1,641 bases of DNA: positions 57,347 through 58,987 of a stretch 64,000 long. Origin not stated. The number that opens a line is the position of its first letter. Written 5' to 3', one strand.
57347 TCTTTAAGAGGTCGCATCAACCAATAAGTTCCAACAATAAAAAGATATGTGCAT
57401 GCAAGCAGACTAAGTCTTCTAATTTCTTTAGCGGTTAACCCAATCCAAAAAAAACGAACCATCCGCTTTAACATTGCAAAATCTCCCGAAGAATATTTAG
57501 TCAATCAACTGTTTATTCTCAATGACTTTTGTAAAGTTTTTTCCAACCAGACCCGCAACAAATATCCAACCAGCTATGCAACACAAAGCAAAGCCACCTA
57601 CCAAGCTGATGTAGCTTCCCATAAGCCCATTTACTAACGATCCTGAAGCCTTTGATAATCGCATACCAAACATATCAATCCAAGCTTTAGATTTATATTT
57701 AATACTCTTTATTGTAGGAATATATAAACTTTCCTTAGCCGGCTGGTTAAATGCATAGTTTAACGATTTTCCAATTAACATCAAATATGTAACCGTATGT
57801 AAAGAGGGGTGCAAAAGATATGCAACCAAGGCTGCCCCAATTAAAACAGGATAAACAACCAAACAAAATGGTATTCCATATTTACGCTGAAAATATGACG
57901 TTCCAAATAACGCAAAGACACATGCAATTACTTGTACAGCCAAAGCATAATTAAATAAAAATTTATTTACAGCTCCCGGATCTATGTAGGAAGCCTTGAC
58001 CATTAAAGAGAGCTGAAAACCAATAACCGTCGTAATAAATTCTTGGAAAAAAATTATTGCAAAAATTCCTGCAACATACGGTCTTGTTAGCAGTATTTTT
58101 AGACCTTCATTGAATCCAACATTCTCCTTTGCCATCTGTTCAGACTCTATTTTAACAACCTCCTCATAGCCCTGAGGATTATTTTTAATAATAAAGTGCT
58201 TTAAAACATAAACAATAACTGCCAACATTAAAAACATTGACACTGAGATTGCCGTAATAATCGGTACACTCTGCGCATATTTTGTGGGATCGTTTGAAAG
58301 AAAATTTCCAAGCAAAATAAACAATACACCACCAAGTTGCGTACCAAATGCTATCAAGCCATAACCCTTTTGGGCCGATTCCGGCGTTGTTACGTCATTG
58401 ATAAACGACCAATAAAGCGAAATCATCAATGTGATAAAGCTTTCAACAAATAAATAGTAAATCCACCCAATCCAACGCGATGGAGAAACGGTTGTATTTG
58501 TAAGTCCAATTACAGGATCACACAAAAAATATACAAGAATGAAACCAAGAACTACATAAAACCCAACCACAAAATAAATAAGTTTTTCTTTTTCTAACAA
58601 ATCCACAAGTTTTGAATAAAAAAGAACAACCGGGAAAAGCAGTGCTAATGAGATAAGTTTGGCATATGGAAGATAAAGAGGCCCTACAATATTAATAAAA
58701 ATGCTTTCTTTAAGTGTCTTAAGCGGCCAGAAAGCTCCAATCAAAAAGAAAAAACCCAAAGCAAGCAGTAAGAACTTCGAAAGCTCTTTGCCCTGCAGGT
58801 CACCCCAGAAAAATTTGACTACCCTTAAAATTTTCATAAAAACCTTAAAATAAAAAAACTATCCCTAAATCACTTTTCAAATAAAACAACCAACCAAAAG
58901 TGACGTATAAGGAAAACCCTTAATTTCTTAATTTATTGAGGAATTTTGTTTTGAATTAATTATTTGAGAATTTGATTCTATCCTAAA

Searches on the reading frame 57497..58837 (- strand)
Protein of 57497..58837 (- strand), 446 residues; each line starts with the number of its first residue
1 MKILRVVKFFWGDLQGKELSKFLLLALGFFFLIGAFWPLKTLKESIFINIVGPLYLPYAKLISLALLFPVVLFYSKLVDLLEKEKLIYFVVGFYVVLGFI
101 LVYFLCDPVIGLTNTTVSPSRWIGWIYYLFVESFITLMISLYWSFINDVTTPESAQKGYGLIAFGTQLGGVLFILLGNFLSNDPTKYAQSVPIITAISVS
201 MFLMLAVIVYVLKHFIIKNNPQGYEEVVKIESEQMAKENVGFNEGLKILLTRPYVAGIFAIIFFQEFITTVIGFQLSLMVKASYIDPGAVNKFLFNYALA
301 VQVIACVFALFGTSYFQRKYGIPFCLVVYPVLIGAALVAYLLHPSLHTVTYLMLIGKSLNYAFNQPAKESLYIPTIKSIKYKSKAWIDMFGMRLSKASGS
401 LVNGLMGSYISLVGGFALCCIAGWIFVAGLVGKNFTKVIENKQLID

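Call 56: search_protein_families(library=pfam, proteins=[window:57497-58837:-], max_evalue=0.00001)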
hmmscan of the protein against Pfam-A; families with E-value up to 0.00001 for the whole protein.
window:57497-58837:- (446 aa): 2 families
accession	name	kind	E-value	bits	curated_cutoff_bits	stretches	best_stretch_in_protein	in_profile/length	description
PF03219.20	TLC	-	6.1e-23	81.8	21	1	7-428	12-484/491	TLC ATP/ADP transporter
PF07690.21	MFS_1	-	3.5e-07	29.9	33.4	1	119-352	83-298/347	Major Facilitator Superfamily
